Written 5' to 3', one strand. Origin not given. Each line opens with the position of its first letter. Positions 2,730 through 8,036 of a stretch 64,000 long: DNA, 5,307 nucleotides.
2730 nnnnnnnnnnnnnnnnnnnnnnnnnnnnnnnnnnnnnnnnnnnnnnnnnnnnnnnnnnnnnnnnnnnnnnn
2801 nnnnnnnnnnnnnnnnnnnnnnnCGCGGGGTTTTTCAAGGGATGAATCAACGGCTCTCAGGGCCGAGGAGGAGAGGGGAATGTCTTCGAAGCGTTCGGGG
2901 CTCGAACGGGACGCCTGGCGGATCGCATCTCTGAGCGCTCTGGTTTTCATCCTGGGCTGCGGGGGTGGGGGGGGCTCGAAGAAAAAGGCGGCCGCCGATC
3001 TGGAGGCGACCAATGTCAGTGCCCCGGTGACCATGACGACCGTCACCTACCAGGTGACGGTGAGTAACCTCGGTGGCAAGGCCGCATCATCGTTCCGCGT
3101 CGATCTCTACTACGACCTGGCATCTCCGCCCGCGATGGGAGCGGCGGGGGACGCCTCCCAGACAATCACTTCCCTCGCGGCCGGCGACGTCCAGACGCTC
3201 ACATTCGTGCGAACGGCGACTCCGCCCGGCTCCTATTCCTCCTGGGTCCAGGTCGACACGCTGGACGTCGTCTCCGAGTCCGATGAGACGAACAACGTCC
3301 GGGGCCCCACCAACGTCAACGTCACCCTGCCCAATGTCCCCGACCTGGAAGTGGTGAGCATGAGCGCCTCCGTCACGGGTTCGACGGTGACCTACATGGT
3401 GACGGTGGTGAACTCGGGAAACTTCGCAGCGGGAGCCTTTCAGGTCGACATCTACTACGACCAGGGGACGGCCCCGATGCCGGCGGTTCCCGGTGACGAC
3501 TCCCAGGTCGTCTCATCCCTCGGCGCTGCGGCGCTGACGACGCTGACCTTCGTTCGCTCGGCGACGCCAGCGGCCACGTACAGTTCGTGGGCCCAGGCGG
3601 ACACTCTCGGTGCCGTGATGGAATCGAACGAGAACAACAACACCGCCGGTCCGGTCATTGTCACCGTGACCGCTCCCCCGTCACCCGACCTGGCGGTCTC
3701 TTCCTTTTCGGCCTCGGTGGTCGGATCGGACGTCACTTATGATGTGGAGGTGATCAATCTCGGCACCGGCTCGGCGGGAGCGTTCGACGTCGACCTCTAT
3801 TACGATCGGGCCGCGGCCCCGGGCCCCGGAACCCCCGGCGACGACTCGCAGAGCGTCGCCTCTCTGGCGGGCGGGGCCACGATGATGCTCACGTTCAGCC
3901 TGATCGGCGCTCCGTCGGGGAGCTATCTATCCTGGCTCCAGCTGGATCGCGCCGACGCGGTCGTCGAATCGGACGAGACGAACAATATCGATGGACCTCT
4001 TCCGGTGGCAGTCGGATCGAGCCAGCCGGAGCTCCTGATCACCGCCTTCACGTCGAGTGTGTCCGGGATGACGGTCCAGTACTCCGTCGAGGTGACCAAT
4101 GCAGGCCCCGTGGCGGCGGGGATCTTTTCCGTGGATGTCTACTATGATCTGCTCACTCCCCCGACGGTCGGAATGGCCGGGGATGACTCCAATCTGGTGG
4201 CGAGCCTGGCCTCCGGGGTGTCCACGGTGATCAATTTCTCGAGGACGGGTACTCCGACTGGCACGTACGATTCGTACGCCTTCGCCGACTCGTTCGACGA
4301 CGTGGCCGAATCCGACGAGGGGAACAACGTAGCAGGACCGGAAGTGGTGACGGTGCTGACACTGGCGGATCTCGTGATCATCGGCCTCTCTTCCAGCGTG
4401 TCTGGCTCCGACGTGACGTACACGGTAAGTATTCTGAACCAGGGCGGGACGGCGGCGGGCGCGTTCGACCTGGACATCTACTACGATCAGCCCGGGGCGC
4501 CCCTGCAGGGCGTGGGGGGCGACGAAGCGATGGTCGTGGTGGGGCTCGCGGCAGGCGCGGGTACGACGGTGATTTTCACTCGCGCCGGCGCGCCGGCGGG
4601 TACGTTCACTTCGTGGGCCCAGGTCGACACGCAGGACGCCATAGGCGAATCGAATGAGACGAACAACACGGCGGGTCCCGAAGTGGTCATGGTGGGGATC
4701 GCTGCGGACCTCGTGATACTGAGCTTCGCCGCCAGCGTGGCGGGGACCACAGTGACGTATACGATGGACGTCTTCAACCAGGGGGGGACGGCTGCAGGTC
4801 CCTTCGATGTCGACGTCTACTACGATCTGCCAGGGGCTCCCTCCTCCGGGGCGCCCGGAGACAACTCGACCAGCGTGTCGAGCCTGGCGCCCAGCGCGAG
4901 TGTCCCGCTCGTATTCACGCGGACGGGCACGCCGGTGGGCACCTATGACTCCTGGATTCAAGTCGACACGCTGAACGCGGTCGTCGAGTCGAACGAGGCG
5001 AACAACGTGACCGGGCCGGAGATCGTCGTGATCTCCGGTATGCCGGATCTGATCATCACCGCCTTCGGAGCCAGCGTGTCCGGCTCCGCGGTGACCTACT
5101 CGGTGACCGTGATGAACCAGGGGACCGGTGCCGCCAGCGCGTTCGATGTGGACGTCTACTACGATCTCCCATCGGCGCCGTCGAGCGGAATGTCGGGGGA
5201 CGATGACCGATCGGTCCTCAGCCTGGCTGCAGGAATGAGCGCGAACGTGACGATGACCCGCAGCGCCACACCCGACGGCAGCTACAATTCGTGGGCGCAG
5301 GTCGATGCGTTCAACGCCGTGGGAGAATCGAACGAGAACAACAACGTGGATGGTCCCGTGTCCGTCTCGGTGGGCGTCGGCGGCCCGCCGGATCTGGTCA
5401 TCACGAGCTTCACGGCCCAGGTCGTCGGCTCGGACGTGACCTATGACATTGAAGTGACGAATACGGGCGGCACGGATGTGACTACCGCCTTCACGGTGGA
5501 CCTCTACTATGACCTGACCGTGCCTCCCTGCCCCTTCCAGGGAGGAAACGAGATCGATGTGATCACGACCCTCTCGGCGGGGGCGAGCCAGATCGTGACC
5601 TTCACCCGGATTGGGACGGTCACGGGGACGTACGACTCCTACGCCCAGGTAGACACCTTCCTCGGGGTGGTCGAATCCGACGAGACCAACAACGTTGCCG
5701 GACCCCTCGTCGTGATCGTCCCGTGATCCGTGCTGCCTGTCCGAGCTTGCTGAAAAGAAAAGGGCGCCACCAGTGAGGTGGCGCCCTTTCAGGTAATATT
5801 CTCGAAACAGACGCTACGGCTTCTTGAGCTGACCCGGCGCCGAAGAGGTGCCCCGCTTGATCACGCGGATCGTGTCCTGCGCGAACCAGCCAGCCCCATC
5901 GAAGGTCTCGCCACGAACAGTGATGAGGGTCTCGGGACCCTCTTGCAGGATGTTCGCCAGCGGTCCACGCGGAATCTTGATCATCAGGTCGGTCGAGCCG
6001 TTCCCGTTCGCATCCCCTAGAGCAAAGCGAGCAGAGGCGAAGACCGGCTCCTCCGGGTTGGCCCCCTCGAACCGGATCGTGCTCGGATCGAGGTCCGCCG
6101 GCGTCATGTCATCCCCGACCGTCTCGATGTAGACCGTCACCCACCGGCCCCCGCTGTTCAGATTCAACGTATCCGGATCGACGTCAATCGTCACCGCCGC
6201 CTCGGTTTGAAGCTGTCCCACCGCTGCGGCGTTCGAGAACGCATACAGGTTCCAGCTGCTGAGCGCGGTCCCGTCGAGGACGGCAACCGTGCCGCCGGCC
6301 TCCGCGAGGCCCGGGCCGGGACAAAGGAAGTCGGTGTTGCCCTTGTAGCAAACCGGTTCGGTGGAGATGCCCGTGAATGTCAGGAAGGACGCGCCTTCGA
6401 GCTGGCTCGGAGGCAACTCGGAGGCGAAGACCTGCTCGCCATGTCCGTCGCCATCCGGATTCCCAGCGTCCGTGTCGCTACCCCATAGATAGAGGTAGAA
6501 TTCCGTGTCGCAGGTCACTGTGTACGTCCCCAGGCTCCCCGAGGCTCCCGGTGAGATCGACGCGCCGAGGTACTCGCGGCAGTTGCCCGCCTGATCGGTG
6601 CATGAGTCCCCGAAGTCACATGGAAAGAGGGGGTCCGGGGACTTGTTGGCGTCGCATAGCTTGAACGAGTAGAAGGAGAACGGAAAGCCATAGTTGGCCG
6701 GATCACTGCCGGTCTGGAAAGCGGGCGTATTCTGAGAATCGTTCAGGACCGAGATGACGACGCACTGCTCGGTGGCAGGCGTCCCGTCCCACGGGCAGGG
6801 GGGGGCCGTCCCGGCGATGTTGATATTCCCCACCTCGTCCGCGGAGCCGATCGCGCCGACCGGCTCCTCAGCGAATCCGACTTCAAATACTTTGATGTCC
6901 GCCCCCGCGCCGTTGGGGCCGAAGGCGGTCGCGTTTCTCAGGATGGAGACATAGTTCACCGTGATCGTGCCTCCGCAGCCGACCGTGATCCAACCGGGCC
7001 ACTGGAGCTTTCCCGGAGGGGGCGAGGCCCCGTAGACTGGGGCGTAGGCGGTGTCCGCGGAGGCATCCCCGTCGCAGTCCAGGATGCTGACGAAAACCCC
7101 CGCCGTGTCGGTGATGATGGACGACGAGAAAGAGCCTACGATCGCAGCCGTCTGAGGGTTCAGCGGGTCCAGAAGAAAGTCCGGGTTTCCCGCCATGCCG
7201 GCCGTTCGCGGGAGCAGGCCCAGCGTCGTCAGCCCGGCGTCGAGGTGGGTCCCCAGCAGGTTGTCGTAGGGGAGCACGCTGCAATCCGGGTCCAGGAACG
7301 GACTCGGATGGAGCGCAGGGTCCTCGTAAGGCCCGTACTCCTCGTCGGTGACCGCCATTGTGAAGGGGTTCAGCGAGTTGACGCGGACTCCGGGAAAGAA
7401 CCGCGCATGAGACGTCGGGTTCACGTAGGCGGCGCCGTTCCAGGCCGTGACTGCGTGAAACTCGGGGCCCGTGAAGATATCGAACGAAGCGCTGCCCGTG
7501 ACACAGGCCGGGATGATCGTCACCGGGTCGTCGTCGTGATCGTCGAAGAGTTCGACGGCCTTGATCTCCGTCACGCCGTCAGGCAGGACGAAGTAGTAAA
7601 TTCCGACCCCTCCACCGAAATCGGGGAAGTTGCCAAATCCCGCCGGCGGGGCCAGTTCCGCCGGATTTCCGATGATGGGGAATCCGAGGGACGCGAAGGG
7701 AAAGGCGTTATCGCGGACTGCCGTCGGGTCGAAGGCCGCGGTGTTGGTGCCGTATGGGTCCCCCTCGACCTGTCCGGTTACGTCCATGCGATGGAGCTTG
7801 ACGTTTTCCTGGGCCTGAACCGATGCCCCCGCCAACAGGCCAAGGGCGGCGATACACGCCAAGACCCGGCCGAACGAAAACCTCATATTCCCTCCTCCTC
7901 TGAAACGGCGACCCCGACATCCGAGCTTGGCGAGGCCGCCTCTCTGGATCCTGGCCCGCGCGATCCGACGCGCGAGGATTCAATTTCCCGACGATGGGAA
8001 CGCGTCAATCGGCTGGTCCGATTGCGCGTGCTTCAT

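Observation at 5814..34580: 29-kb co-directional envelope supercluster: MCE/Mla-type transporter and TPR lipoprotein followed by two giant repeat proteins, an NHL lipoprotein and a Cys-rich secreted protein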

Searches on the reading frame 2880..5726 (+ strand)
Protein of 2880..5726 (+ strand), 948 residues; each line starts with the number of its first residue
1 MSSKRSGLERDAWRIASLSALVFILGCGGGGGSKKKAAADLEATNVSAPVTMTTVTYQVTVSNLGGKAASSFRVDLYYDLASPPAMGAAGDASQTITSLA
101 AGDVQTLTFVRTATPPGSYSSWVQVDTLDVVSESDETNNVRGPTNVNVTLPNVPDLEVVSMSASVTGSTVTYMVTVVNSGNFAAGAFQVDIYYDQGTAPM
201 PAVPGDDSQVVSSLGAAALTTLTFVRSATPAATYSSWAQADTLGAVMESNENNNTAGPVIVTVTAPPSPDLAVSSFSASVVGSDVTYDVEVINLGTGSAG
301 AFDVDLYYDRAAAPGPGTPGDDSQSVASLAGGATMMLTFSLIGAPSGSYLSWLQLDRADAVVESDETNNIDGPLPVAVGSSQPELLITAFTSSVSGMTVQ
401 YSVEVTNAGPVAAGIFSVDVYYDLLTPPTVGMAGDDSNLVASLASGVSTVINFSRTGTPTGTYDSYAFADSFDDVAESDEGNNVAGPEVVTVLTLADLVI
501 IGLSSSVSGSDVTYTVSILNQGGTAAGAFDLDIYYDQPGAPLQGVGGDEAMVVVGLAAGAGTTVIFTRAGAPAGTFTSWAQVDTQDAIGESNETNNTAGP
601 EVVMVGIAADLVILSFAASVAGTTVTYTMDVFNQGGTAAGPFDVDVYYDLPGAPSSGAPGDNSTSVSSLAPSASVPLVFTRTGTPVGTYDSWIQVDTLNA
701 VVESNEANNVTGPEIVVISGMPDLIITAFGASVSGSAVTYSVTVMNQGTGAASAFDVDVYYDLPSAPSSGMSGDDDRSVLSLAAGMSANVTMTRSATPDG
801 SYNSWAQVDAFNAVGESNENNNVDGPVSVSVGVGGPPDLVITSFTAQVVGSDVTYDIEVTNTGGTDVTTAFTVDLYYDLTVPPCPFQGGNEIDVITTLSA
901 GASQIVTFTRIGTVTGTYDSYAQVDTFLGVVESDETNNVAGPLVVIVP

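Call 10: search_protein_families(library=ncbifam, proteins=[window:2880-5726:+], max_evalue=0.01)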
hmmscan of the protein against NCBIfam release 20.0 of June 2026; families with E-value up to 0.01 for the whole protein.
window:2880-5726:+ (948 aa): 3 families
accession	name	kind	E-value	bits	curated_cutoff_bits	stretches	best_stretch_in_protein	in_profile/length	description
TIGR01451.2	B_ant_repeat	repeat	5e-18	64.8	24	0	161-184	5-28/53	DUF11 type repeat protein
NF012200.0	choice_anch_D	domain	1e-11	45.3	45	1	726-805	21-98/108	choice-of-anchor D domain-containing protein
NF052324.1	PorU_rel_Nterm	equivalog_domain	4.1e-06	25.2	450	0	619-709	791-879/879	putative type IX secretion system sortase PorU2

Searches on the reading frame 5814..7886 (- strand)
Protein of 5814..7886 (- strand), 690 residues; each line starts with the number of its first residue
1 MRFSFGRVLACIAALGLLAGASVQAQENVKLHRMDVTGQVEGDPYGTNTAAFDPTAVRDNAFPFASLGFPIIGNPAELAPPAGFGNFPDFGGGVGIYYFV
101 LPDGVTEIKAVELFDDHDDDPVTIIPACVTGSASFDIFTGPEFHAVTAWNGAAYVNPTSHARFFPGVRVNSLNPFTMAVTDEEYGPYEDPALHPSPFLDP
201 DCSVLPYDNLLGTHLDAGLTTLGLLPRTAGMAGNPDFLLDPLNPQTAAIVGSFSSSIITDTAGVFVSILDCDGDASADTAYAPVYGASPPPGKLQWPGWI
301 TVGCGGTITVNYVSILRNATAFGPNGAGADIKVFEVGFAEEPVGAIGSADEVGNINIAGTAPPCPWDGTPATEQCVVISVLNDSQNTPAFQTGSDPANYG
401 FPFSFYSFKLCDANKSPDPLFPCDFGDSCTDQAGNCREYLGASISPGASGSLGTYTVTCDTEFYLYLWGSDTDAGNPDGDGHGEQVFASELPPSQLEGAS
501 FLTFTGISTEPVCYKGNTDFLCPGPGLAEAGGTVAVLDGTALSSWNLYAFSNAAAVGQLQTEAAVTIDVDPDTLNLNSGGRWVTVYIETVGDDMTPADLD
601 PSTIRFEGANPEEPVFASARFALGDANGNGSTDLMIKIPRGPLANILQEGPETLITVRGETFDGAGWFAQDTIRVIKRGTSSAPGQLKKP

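Call 3: search_protein_families(library=pfam, proteins=[window:5814-7886:-], max_evalue=0.01)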
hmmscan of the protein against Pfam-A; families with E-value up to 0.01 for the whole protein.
window:5814-7886:- (690 aa): 0 families

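Call 10: search_protein_families(library=ncbifam, proteins=[window:5814-7886:-], max_evalue=0.01)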
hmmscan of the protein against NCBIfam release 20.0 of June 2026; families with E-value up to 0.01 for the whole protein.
window:5814-7886:- (690 aa): 0 families

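Call 26: find_homologous_proteins(query=window:5814-7886:-, max_evalue=0.00001)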
Query window:5814-7886:- (690 aa): 1 proteins with E <= 0.00001 among 8000 candidates.
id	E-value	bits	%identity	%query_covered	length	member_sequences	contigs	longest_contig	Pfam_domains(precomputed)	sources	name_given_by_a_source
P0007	0.0e+0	1592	100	100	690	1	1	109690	-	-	-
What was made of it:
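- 5814..7886 (-): Secreted orphan protein of 690 aa with 14 Cys. The word-indexed search of the 5.8-billion-sequence database found only the protein itself (call 26).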

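Call 76: search_protein_families(library=pfam, proteins=[window:5814-7886:-], max_evalue=10)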
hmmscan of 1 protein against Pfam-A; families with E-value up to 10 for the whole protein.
window:5814-7886:- (690 aa): 0 families

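Call 77: search_solved_structures(query=window:5814-7886:-, max_evalue=10)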
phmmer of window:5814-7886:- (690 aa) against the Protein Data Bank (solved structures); distinct sequences matched with E-value up to 10: 5.
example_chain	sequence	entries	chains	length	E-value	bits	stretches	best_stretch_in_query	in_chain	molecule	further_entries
6ol6_H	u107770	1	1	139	0.56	11.7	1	269-307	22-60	iglb12 Heavy Chain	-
5h30_G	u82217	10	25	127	0.65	11.5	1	269-308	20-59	IgG C10 heavy chain | C10 IgG heavy chain variable region | Heavy chain of Fab C10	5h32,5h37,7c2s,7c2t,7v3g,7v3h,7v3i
8cxh_H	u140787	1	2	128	0.66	11.4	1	269-308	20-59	C10 heavy chain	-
7y0d_A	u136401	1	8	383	1.4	10.4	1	556-630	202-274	DNA integrity scanning protein DisA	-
9ip6_C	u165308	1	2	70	2.5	9.5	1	178-208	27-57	AVR1-CO39 protein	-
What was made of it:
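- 5814..7886 (-): No Pfam, NCBIfam or PDB match (calls 3, 10, 76, 77).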
